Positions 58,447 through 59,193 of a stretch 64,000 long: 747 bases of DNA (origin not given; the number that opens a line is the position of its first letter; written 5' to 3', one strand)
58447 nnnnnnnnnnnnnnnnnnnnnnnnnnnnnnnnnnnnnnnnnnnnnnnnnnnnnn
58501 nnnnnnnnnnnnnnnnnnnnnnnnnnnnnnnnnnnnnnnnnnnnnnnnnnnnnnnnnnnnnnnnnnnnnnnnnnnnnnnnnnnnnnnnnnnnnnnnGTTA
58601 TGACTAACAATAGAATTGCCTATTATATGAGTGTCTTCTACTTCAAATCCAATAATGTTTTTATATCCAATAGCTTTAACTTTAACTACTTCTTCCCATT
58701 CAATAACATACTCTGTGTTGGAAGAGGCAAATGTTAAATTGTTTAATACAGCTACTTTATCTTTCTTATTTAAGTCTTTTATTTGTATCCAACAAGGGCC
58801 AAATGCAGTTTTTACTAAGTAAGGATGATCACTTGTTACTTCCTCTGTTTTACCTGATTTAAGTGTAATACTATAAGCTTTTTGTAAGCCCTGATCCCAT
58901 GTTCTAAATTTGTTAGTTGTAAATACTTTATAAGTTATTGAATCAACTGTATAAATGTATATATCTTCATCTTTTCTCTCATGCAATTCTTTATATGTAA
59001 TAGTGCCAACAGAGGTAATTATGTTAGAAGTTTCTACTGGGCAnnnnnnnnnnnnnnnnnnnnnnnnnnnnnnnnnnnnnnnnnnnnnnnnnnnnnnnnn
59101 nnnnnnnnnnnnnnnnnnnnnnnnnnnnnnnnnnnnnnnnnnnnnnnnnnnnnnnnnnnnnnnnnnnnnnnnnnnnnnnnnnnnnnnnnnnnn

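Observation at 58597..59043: Mini-intein inserted in the terminase large subunit P-loop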

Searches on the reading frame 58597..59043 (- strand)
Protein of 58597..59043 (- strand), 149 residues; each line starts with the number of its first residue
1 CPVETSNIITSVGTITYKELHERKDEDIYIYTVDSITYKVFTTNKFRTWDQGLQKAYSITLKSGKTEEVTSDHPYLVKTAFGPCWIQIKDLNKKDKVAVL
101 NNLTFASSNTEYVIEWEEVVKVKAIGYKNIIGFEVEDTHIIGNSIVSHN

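Call 4: search_protein_families(library=pfam, proteins=[window:58597-59043:-], max_evalue=1)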
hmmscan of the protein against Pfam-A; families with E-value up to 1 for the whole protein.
window:58597-59043:- (149 aa): 2 families
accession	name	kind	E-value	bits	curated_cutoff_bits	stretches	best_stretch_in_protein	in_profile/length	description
PF14890.11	Intein_splicing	-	3.8e-08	33.7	35.8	1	15-149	10-155/155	Intein splicing domain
PF13464.11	RodZ_C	-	0.16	12.3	23.9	0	82-94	6-18/72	RodZ C-terminal domain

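Call 5: search_protein_families(library=ncbifam, proteins=[window:58597-59043:-], max_evalue=1)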
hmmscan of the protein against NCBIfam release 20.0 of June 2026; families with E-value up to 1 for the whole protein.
window:58597-59043:- (149 aa): 4 families
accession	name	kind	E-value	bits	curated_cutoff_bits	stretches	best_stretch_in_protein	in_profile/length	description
NF005852.0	PRK07773.1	equivalog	2.2e-07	29.6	780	1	15-105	414-498/886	replicative DNA helicase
TIGR01445.1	intein_Nterm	domain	2.2e-06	28.6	24.5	1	6-76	6-82/83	intein N-terminal splicing region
NF038162.1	RtcB_rel_intein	exception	1.3e-05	23.4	1150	1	5-115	99-207/961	intein-containing RtcB family protein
NF011302.0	PRK14714.1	equivalog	0.0075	13.8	1791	1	21-147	974-1098/1350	DNA-directed DNA polymerase II large subunit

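Call 6: search_protein_families(library=phrogs, proteins=[window:58597-59043:-], max_evalue=0.01)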
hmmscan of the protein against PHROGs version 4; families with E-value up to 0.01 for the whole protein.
window:58597-59043:- (149 aa): 1 family
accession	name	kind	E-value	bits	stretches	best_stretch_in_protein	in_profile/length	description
phrog_50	-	DNA, RNA and nucleotide metabolism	0.0084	16.2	1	15-100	99-178/570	DnaC-like helicase loader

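Call 8: search_solved_structures(query=window:58597-59043:-, max_evalue=1, show_alignments=3)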
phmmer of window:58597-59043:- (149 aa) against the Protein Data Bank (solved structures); distinct sequences matched with E-value up to 1: 22.
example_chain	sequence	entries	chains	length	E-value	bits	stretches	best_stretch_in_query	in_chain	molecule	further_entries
2lqm_A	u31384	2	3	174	2.5e-05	27.4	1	26-149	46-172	Pho radA intein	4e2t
1mi8_A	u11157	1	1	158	0.00029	23.9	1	14-148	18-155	DnaB intein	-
4e2u_A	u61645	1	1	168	0.00042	23.4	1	26-149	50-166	Pho radA intein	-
6rpp_A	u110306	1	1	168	0.00056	23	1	27-118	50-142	Cell division control protein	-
6frg_A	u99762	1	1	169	0.0058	19.7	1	15-147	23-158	Replicative DNA helicase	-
6frh_A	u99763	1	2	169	0.0058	19.7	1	15-147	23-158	Replicative DNA helicase,Replicative DNA helicase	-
4o1r_A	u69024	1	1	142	0.011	18.7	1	39-149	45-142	Replicative DNA helicase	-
7qil_A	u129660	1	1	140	0.066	16.3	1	5-77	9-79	DnaE intein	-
5ol6_A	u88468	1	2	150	0.12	15.4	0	5-77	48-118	Nucleic acid binding, OB-fold, tRNA/helicase-type,DNA-directed DNA polymerase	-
4kl6_A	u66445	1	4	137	0.13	15.3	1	5-80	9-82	DNA-directed DNA polymerase,Nucleic acid binding, OB-fold, tRNA/helicase-type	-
6fre_A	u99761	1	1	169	0.14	15.2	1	15-147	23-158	Replicative DNA helicase,Replicative DNA helicase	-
5ol7_A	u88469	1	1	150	0.2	14.7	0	5-77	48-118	DNA-directed DNA polymerase,DNA-directed DNA polymerase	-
4kl5_A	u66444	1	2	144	0.25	14.4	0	8-77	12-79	DNA polymerase III, alpha subunit, Nucleic acid binding, OB-fold, tRNA/helicase-type chime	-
2keq_A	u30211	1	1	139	0.25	14.4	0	8-77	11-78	DNA polymerase III alpha subunit, Nucleic acid binding OB-fold tRNA/helicase-type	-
2ynq_A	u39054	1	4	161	0.3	14.1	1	53-120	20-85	ESSB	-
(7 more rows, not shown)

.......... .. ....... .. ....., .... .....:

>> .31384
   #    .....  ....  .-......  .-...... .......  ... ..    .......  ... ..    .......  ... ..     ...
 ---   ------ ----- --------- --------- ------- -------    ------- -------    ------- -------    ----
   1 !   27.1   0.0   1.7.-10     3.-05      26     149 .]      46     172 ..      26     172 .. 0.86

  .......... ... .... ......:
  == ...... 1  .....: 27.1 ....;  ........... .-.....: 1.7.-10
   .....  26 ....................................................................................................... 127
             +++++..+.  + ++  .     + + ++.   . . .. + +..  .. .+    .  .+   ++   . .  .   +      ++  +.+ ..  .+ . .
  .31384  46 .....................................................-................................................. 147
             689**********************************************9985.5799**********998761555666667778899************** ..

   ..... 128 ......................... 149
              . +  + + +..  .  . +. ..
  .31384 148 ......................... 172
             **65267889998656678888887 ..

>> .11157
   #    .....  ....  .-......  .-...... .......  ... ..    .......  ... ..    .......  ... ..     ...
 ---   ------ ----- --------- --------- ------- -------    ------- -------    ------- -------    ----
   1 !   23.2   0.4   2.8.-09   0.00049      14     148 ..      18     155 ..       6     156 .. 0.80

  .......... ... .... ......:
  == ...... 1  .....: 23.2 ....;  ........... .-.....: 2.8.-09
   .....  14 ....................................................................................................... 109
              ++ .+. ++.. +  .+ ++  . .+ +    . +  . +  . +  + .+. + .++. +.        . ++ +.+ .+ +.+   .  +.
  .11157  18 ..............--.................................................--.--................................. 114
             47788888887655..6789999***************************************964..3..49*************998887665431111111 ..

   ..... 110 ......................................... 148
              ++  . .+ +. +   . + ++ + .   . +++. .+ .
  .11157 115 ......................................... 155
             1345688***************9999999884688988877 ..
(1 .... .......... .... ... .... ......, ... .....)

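Call 39: predict_structure(alignment_id=A2)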
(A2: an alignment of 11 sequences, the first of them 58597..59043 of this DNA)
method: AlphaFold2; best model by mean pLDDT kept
length: 149 residues; sequences in the alignment: 11
mean_pLDDT: 90.9   pTM: 0.82
mean pLDDT of the five models: 90.9, 90.3, 89.8, 89.4, 87.6
residues with pLDDT >= 90: 108; 70-90: 36; 50-70: 5; < 50: 0
segments of 3 or more residues with pLDDT < 50: none
pLDDT, mean of each block of 10 residues (from residue 1): 93 95 95 86 93 96 95 93 94 95 73 90 97 85 81
secondary structure, 60 per line:
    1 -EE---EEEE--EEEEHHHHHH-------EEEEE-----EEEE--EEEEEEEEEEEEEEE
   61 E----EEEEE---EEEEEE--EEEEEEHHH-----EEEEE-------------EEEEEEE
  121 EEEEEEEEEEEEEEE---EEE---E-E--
elements in order: E7-10 E13-16 H17-22 E30-34 E40-43 E46-61 E66-70 E74-79 E82-87 E96-100 E114-135 E139-141

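Call 43: search_protein_representatives(protein=window:58597-59043:-)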
Query: 149 residues. Proteins with E-value up to 0.001 (for the whole library): 164; up to 1e-10: 31; up to 1e-30: 3. The best 150 are listed.
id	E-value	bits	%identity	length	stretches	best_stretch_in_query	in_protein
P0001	2.1e-92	322.7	100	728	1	1-149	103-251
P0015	7.3e-48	178.3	61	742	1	1-149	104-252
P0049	1.9e-46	173.7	44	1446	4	1-108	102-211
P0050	9.3e-29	116.3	32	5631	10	45-102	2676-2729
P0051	2.5e-23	98.8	37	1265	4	1-107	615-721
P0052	1.6e-20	89.7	37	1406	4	3-102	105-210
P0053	4.1e-18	81.8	37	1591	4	8-105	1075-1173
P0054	7.2e-18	81.0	44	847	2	1-101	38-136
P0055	1.5e-17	80.0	62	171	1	1-66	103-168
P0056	2.1e-17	79.6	32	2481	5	27-115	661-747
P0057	6.8e-17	77.9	30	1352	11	48-106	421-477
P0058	2.0e-16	76.4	41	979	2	2-102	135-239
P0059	3.6e-15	72.3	36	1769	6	30-80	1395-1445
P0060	7.4e-15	71.3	32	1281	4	1-109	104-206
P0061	1.1e-14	70.7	30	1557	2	6-105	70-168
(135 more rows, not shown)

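Call 44: fold_search(model_id=the predicted structure, library=pdb)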
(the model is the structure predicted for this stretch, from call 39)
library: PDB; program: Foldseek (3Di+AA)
matches with E <= 10: 320; with E <= 0.001: 63
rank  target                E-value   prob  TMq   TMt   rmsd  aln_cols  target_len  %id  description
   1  1mi8                  1.3e-08  1.00  0.78  0.82   2.9       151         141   22  2.0 Angstrom crystal structure of a DnaB intein from Synechocystis sp. PCC 6803 (released 2003-08-19)
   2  4o1r                  1.3e-08  1.00  0.80  0.84   2.4       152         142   19  Crystal structure of NpuDnaB intein (released 2014-03-19)
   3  6frh_A                1.4e-08  1.00  0.78  0.73   4.3       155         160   20  Crystal structure of Ssp DnaB Mini-Intein variant M86 (released 2019-01-30)
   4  6frg                  1.5e-08  1.00  0.79  0.75   5.0       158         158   20  Crystal structure of G-1F mutant of Ssp DnaB Mini-Intein variant M86 (released 2019-01-30)
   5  6fre                  3.8e-08  1.00  0.80  0.78   2.4       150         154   19  Crystal structure of G-1F/H73A mutant of Ssp DnaB Mini-Intein variant M86 (released 2019-01-30)
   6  3ifj_A                4.3e-08  1.00  0.81  0.86   2.6       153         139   20  Crystal structure of Mtu recA intein, splicing domain (released 2009-10-06)
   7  6frh_B                4.7e-08  1.00  0.78  0.78   4.5       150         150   20  Crystal structure of Ssp DnaB Mini-Intein variant M86 (released 2019-01-30)
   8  2lqm_MODEL_1_A        5.2e-08  1.00  0.79  0.69   3.2       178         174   18  Solution Structures of RadA intein from Pyrococcus horikoshii (released 2012-05-16)
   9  3igd                  5.8e-08  1.00  0.78  0.83   3.2       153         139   20  Crystal structure of Mtu recA intein, splicing domain (released 2009-10-06)
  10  4e2t_A                8.3e-08  1.00  0.79  0.69   3.2       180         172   18  Crystal Structures of RadA intein from Pyrococcus horikoshii (released 2012-05-16)
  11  4e2t_B                9.7e-08  1.00  0.82  0.73   2.9       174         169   18  Crystal Structures of RadA intein from Pyrococcus horikoshii (released 2012-05-16)
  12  5i0a                  1.6e-07  1.00  0.81  0.84   2.6       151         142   19  RecA mini intein in complex with cisplatin (released 2016-09-21)
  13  9hth_A                1.9e-07  1.00  0.73  0.65   3.8       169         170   19  Crystal structure of the fused, cysteine-less Aes123 PolB1 split intein (with S1A, N159A mutations) (released 2025-05-07)
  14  9hth_B                1.9e-07  1.00  0.72  0.64   3.9       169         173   20  Crystal structure of the fused, cysteine-less Aes123 PolB1 split intein (with S1A, N159A mutations) (released 2025-05-07)
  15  2imz_A                2.7e-07  1.00  0.75  0.78   4.3       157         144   20  Crystal structure of Mtu recA intein splicing domain (released 2007-05-01)
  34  1at0                  5.5e-06  1.00  0.77  0.79   3.1       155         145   15  17-kDA fragment of hedgehog C-terminal autoprocessing domain (released 1997-11-12)
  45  2lwy_MODEL_1_A        2.9e-05  1.00  0.68  0.73   3.7       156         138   17  Solution Structure of Bacterial Intein-Like domain from Clostridium thermocellum (released 2013-05-08)
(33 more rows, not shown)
